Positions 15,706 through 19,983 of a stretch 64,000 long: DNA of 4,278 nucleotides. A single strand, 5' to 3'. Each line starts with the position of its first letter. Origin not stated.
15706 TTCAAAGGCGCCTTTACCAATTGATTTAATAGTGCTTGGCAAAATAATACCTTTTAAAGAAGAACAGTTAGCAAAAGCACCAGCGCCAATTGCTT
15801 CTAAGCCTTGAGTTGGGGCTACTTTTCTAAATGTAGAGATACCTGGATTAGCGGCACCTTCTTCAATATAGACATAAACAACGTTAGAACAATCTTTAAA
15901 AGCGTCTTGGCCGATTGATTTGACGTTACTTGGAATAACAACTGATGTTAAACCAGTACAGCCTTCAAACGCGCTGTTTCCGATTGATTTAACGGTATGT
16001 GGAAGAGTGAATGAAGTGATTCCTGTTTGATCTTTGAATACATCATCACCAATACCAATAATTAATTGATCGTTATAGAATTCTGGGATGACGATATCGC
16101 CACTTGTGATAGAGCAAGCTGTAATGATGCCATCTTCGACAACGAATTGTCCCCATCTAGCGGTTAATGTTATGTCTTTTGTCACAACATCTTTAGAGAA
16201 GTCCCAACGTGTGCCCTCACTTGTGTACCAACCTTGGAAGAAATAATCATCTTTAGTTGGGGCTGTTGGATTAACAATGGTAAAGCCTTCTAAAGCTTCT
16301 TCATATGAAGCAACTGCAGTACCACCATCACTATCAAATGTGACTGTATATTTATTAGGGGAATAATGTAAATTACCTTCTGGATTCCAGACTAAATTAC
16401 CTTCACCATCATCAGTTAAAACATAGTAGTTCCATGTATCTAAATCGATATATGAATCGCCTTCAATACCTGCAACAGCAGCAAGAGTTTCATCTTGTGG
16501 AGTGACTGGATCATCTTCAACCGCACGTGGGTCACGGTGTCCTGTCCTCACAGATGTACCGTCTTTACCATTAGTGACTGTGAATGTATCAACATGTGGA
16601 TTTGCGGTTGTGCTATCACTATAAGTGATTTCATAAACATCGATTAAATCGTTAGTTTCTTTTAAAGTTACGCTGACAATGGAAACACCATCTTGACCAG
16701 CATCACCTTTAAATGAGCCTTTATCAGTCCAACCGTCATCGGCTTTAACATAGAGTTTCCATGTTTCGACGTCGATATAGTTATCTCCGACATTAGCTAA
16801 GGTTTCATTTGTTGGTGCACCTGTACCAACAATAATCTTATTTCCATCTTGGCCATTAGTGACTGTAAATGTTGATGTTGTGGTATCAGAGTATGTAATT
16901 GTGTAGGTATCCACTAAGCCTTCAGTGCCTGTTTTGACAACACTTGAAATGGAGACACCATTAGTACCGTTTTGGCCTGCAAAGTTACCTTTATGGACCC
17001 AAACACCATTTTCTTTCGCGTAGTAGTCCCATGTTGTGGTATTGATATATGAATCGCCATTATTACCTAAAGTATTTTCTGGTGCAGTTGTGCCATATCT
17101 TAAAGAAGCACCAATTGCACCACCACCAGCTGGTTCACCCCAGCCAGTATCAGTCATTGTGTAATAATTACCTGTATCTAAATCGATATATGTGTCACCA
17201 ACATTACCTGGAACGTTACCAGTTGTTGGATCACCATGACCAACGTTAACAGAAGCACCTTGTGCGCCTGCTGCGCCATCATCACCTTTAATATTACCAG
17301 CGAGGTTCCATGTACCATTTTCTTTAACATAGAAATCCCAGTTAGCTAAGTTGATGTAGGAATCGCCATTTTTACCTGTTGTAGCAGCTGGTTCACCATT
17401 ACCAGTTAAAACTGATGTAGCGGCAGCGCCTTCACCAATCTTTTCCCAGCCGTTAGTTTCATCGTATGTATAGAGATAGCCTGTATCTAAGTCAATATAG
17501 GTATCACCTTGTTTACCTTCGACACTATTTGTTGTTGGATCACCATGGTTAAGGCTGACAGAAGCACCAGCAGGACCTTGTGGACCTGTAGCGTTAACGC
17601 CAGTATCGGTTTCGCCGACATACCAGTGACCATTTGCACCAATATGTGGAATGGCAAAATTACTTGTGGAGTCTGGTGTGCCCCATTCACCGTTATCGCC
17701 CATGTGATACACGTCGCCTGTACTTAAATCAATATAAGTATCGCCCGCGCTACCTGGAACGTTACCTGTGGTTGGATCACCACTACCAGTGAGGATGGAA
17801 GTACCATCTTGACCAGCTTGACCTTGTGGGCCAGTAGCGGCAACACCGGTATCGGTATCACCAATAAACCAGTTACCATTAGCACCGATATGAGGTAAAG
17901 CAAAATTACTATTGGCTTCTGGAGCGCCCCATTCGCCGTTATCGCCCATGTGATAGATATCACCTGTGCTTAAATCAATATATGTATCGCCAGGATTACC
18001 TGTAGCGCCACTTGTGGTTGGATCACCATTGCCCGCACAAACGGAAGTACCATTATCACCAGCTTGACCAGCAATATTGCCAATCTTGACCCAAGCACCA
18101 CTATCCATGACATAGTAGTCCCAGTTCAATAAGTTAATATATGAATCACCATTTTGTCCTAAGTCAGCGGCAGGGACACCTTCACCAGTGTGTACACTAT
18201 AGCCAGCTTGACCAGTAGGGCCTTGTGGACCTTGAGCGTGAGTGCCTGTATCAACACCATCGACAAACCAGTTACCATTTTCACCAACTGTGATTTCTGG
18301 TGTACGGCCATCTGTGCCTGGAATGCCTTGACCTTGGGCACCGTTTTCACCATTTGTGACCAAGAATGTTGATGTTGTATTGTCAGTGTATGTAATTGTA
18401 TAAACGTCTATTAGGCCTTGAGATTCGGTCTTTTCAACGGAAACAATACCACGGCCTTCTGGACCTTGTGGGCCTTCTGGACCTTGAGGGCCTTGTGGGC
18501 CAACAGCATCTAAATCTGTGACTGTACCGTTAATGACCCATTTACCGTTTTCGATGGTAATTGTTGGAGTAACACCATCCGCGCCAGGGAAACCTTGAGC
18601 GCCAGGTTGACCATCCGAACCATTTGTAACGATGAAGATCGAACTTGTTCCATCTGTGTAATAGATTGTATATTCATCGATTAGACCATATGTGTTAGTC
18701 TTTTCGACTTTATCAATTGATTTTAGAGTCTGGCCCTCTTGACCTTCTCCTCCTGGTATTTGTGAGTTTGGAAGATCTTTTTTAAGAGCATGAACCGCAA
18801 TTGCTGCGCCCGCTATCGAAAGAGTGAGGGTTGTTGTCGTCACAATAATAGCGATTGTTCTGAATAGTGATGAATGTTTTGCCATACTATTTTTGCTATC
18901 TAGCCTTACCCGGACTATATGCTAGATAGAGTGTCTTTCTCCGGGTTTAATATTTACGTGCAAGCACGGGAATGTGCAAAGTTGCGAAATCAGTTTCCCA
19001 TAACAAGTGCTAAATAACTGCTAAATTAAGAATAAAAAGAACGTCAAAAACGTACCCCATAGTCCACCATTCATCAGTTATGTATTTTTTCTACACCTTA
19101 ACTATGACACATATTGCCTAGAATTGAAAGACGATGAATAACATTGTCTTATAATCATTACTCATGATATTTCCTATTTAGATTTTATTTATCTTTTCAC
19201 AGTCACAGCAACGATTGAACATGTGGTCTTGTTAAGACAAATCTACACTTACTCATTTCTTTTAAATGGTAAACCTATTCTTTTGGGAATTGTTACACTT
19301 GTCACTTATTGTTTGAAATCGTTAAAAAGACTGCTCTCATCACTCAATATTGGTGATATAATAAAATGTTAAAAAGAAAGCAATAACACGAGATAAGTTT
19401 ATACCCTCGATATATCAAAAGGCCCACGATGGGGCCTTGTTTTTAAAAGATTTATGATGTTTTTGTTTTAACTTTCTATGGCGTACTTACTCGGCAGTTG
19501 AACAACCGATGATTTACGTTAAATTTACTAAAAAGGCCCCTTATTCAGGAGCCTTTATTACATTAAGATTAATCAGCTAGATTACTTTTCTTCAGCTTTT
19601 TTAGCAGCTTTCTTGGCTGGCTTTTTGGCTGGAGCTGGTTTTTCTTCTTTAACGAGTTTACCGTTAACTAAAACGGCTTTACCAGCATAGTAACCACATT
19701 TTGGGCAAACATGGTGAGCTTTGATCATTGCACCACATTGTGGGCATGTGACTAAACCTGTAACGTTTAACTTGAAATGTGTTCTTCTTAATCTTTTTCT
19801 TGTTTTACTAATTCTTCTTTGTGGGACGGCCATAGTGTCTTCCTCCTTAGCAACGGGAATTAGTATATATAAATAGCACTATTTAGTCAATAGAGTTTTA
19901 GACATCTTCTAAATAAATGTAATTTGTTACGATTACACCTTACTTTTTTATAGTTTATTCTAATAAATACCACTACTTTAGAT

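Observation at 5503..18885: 3999-aa collagen-like/BspA-LRR surface protein co-transcribed with a dedicated membrane protein.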

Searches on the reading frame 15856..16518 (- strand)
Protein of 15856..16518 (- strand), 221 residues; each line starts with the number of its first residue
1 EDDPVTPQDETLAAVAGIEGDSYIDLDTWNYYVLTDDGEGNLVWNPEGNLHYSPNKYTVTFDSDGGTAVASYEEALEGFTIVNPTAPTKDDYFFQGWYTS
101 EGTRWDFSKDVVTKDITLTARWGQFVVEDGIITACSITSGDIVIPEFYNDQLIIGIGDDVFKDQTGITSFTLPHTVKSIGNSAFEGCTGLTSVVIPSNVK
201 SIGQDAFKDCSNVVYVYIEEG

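Call 72: find_related_loci(query=window:15856-16518:-, collection=metagenome_contigs, flank=10000)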
Query window:15856-16518:- (221 aa) in metagenome_contigs; peptide patterns used: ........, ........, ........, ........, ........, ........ (x = any residue, [..] = any of these).
37 stretches matched a pattern; 10 encode a relative of the query (tblastn E <= 1e-3); 10 distinct loci.
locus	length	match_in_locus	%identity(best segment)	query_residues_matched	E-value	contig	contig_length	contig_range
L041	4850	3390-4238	39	106-221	8e-16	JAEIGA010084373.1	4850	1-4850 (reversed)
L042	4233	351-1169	47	153-221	4e-15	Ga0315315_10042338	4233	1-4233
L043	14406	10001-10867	51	114-219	4e-15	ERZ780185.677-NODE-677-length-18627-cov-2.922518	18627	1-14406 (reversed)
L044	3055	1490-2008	50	127-221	1e-14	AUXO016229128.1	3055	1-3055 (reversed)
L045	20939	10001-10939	48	101-221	3e-14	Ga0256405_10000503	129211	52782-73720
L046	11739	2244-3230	40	123-221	2e-13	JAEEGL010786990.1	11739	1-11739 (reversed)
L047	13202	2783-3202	53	153-221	6e-13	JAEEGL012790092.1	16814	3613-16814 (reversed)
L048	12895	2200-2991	39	152-221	2e-12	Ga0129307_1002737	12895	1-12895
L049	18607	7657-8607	39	142-221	3e-12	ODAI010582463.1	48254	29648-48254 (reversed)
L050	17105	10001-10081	56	13-44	7e-5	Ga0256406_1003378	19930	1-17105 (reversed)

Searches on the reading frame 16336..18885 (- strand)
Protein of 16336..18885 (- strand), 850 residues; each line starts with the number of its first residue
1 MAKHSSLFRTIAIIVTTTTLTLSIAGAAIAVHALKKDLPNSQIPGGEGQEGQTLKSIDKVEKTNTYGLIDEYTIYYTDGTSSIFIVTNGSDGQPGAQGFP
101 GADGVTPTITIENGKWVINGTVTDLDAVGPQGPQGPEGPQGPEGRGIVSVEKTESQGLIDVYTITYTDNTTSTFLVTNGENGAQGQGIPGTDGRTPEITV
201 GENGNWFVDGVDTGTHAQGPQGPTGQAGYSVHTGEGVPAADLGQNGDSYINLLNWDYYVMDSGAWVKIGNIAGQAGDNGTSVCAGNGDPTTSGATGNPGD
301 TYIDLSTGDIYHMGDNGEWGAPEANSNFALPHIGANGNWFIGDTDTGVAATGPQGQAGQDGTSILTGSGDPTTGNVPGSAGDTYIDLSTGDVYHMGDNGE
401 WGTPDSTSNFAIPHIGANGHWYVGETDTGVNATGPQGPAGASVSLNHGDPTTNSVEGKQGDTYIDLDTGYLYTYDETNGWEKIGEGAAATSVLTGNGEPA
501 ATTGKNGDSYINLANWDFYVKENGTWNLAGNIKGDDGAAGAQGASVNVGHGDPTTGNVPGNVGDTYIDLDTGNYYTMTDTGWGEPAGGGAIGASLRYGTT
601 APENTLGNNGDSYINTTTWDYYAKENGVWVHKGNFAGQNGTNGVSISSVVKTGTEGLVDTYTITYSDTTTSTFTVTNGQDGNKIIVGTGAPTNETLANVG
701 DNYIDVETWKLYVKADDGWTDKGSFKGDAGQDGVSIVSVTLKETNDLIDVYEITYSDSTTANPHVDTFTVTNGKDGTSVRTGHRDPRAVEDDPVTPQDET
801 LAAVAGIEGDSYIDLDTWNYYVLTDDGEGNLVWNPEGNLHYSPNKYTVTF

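Call 67: search_protein_families(library=phrogs, proteins=[window:16336-18885:-], max_evalue=0.01)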
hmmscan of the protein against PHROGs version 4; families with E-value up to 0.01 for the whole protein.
window:16336-18885:- (850 aa): 12 families
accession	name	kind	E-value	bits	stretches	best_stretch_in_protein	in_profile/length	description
phrog_32509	-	unknown function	3.2e-12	47.4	2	317-354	19-54/396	-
phrog_4013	-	unknown function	4e-12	46.6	2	215-408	15-178/659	-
phrog_3904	-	tail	6.6e-10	38.9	1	53-319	639-909/1086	tail fiber protein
phrog_26654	-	unknown function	1.7e-07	32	1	259-413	53-199/360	-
phrog_6049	-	tail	7.7e-05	23.4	1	606-683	70-133/337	tail fiber protein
phrog_27088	-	unknown function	0.00017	22.3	1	102-141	55-94/269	-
phrog_819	-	tail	0.00067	18.9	1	83-391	472-729/1024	tail protein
phrog_18350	-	tail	0.0011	19.7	1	47-145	116-185/253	tail fiber protein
phrog_9525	-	tail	0.0011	18.5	0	189-219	620-648/728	tail fiber protein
phrog_6320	-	tail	0.0041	16.9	1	89-311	161-350/745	tail fiber protein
phrog_22681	-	DNA, RNA and nucleotide metabolism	0.0076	17.2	1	128-145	113-133/157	DNA polymerase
phrog_1806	-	tail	0.0076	16.6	1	88-195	153-232/276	collagen like minor tail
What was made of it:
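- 16366..18720 (-): Residues 56-840: N-terminal stalk of repeated modules. It holds 4 '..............' modules, 4 '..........' modules, 10 '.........' modules and 5 short G-X-Y runs. PHROG tail-fibre hits come from call 67.
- Checked: The N-terminal 850 aa hit PHROG tail-fibre families, for example phrog_3904 at 6.6e-10 (call 67).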

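Call 68: search_protein_families(library=pfam, proteins=[window:16336-18885:-], max_evalue=10)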
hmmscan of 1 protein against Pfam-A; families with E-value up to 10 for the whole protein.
window:16336-18885:- (850 aa): 5 families
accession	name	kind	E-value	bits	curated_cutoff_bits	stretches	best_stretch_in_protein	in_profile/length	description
PF10743.14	Phage_Cox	-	0.00026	21.2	27.5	1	498-522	44-68/87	Regulatory phage protein cox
PF10749.14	DUF2534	-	0.0083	16.7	22.4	1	646-675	23-52/80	Protein of unknown function (DUF2534)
PF24077.1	IgA0_D2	-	0.014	16.1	27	1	241-267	28-54/101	Immunoglobulin A1 protease autotransporter domain 2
PF11378.13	DUF3181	-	0.16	12.7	23.2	1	698-714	7-24/90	Protein of unknown function (DUF3181)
PF16732.10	ComP_DUS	-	3.4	9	27.3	0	653-677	48-72/87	Type IV minor pilin ComP, DNA uptake sequence receptor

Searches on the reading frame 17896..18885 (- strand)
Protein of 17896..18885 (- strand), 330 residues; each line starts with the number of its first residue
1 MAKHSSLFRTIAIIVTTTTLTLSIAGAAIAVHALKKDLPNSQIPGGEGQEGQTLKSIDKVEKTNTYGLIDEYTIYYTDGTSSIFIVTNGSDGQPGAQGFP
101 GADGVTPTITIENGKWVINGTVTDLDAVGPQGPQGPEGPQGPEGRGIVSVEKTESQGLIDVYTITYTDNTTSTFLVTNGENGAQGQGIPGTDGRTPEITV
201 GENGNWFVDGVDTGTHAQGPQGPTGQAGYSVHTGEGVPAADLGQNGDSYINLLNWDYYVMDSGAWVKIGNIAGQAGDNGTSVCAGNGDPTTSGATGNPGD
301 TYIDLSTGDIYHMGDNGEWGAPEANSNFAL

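Call 71: find_homologous_proteins(query=window:17896-18885:-)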
Query window:17896-18885:- (330 aa): 329 proteins with E <= 0.001 among 8000 candidates; the best 120 are listed.
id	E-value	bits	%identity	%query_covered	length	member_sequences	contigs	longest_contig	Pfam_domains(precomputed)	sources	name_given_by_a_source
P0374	5.8e-106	372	51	84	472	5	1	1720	PF19079.6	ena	-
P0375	2.5e-86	308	54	73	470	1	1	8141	PF01391.24,PF19079.6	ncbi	-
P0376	8.5e-81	290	51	58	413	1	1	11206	PF01391.24,PF09479.17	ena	-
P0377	7.6e-64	234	51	81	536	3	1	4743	PF01391.24,PF13306.13,PF13855.13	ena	-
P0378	4.8e-61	225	52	48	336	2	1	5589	-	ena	-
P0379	1.3e-59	220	43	99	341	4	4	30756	-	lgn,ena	-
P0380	1.6e-58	216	49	52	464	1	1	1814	PF01391.24,PF09479.17,PF19079.6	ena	-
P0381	8.6e-57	211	41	65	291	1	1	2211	-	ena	-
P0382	6.6e-56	208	54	58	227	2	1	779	PF01391.24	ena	-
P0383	5.0e-46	175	41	82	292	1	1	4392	-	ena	-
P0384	6.8e-45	172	41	54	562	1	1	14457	PF01391.24,PF09479.17,PF19079.6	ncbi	-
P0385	1.2e-41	161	57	45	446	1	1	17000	PF01391.24,PF13306.13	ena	-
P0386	1.6e-41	161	49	41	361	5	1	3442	-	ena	-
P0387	1.0e-40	158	55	46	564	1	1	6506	PF01391.24,PF09479.17,PF03629.25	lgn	-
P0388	8.5e-39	152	43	55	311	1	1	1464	PF01391.24,PF19079.6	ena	-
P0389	1.3e-35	141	35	72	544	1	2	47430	PF01391.24,PF00963.25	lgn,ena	-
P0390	1.4e-35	141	48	38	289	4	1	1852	PF01391.24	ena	-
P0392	8.7e-34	135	41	48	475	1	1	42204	PF01391.24,PF09479.17,PF18998.7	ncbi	-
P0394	8.1e-33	132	35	62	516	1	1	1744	PF01391.24,PF19079.6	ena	-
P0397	6.5e-32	129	39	53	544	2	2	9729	PF01391.24,PF13306.13,PF16378.11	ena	-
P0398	2.8e-31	127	38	45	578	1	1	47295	PF01391.24,PF13306.13,PF16378.11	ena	-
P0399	4.5e-31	126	41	39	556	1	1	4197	PF01391.24,PF13365.13,PF19079.6,PF00089.33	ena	-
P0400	5.0e-31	126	36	52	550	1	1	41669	PF01391.24,PF13306.13,PF16378.11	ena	-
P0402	8.6e-31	125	55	43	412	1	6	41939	PF01391.24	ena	-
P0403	8.3e-30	122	49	46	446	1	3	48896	PF01391.24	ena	-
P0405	1.7e-29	121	38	63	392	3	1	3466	PF01391.24,PF16378.11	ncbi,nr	ncbi:MAG: hypothetical protein IJ492_01325, partial [Clostridia bacterium]|nr:hypothetical protein [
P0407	3.7e-29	120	37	50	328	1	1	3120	PF01391.24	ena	-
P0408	6.2e-29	119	34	53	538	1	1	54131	PF01391.24,PF13306.13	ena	-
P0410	6.9e-28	116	39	49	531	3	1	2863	PF01391.24,PF13306.13,PF16378.11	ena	-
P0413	1.1e-27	115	31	71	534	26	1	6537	PF01391.24,PF13306.13,PF16378.11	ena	-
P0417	5.4e-27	113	35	53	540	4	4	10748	PF01391.24,PF13306.13,PF16378.11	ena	-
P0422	1.3e-25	108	34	53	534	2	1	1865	PF01391.24,PF13306.13,PF16378.11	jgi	-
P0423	2.9e-25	107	36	52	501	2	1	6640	PF01391.24,PF13306.13,PF16378.11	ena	-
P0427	2.7e-24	104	46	51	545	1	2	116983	PF01391.24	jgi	-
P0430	7.3e-24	102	34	68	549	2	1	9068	PF01391.24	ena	-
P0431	7.8e-24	102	46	25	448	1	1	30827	PF01391.24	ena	-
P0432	8.7e-24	102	37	50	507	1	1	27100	PF01391.24,PF13306.13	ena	-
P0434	1.2e-23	102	34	52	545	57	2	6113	PF01391.24,PF13306.13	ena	-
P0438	3.9e-23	100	37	50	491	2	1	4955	PF01391.24,PF13306.13,PF16378.11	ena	-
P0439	4.3e-23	100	36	53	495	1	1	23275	PF01391.24,PF13306.13,PF16378.11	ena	-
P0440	4.3e-23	100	35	53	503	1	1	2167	PF01391.24,PF13306.13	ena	-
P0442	3.3e-22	97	35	53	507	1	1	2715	PF01391.24,PF13306.13,PF16378.11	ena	-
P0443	8.5e-22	96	45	48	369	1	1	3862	PF01391.24,PF13306.13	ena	-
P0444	9.0e-22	96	46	42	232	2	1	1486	PF01391.24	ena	-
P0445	1.0e-21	95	37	51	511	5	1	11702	PF01391.24,PF13306.13,PF16378.11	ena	-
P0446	1.0e-21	95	38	40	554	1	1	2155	PF01391.24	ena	-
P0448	1.2e-20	92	36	65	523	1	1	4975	PF01391.24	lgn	-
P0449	1.5e-20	92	51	31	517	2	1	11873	PF01391.24,PF19789.7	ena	-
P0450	3.9e-20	90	33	53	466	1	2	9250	PF01391.24,PF13306.13,PF16378.11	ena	-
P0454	1.3e-18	85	45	37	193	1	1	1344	PF01391.24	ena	-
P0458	2.8e-18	84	44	42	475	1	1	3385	PF01391.24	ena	-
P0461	4.1e-18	84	32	66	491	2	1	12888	PF01391.24,PF13306.13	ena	-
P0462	8.1e-18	83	36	42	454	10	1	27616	PF01391.24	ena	-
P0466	9.1e-17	79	38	61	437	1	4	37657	PF01391.24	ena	-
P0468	1.1e-16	79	44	46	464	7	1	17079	PF01391.24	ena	-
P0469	1.7e-16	78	31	74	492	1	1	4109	PF01391.24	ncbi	-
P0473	1.7e-15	75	33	68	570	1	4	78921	PF01391.24,PF13306.13,PF13855.13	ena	-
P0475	2.9e-15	74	54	30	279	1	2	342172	PF01391.24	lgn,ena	-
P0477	4.5e-15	74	32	74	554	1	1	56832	PF01391.24,PF13306.13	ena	-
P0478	6.8e-15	73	34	68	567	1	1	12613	PF01391.24,PF13306.13,PF13855.13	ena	-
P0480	7.2e-15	73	34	68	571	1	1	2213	PF01391.24,PF13306.13,PF13855.13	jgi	-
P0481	7.4e-15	73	32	71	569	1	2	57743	PF01391.24,PF13306.13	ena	-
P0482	8.8e-15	73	33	71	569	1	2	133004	PF01391.24,PF13306.13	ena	-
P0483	1.2e-14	72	34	68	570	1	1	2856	PF01391.24,PF13306.13,PF13855.13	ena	-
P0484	1.4e-14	72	34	68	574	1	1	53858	PF01391.24,PF13306.13,PF13855.13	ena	-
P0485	2.1e-14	71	32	74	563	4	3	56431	PF01391.24,PF13306.13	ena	-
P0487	2.7e-14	71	32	74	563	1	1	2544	PF01391.24,PF13306.13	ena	-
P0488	2.7e-14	71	32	74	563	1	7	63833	PF01391.24,PF13306.13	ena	-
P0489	2.8e-14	71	33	71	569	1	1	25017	PF01391.24,PF13306.13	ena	-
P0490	2.8e-14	71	37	42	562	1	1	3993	PF01391.24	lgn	-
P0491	3.1e-14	71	32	68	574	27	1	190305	PF01391.24,PF13306.13,PF13855.13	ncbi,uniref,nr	ncbi:Collagen-like protein 2 family protein [Capnocytophaga gingivalis ATCC 33624]|uniref:collagen-l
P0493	3.3e-14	71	33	71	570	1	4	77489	PF01391.24,PF13306.13,PF13855.13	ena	-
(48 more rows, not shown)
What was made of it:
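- On Collagen-like protein (Pfam Collagen, PF01391): Some homologues of the N-terminal region do carry precomputed PF01391 hits (call 71).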

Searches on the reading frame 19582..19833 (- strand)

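Call 6: search_protein_families(library=pfam, proteins=[window:19582-19833:-], max_evalue=0.001)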
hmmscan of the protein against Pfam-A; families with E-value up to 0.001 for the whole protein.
window:19582-19833:- (83 aa): 3 families
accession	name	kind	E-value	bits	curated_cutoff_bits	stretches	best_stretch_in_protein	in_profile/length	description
PF01783.29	Ribosomal_L32p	-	1.1e-24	86.8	21.3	1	2-55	1-54/56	Ribosomal L32p protein family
PF21533.2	EHMT1-2_CRR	-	0.00068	20.4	27.5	1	15-56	23-62/94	Histone-lysine N-methyltransferase EHMT1/EHMT2, Cys-rich region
PF12773.13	DZR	-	0.00076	20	27.3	0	29-47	14-31/45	Double zinc ribbon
